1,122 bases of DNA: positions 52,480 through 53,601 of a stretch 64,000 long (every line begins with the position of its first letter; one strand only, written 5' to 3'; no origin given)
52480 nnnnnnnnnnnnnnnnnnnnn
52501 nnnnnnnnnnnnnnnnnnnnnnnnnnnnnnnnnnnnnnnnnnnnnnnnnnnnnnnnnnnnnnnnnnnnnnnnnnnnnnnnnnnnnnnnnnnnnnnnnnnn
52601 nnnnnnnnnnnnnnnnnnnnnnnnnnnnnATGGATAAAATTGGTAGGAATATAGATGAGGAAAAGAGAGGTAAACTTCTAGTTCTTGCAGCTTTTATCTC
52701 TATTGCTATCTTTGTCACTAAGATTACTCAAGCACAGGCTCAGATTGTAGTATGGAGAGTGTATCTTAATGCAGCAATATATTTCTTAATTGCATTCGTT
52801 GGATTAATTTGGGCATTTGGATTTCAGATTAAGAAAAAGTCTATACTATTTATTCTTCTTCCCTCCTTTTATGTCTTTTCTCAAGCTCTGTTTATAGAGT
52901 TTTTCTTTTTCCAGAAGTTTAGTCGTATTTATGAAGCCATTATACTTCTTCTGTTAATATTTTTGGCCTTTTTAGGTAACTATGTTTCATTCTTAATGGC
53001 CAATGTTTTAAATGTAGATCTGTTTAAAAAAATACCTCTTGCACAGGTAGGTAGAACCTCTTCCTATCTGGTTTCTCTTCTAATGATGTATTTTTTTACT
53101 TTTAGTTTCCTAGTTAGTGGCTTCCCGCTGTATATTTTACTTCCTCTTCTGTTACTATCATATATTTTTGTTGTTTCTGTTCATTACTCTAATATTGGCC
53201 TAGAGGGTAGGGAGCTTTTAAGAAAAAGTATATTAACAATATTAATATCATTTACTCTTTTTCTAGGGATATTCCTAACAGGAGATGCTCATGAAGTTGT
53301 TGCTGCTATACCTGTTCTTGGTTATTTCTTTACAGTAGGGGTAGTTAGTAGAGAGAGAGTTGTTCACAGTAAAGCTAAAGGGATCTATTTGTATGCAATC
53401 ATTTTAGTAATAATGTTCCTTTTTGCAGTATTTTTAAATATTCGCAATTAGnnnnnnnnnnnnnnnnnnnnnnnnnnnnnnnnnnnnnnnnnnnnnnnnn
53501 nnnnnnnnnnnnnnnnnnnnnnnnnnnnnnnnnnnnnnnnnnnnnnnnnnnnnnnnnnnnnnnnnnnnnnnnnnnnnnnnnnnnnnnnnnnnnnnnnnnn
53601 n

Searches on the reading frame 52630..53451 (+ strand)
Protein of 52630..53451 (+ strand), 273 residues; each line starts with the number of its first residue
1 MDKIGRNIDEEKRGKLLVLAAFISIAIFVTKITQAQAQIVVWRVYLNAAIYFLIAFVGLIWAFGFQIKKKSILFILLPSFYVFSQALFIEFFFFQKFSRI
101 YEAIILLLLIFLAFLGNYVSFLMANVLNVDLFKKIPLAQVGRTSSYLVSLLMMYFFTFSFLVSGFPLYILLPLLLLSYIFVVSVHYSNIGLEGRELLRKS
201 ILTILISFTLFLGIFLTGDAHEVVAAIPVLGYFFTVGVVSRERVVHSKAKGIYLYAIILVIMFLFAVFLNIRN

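Call 4: search_protein_families(library=pfam, proteins=[window:52630-53451:+], max_evalue=1)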
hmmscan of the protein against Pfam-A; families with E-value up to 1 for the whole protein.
window:52630-53451:+ (273 aa): 0 families

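Call 14: search_protein_families(library=ncbifam, proteins=[window:52630-53451:+], max_evalue=1)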
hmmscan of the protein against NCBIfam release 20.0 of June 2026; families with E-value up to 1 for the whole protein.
window:52630-53451:+ (273 aa): 1 family
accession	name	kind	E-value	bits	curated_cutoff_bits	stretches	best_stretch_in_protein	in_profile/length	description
NF038356.1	actino_DLW39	hypoth_equivalog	0.66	9.9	24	0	15-43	2-31/38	DLW-39 family protein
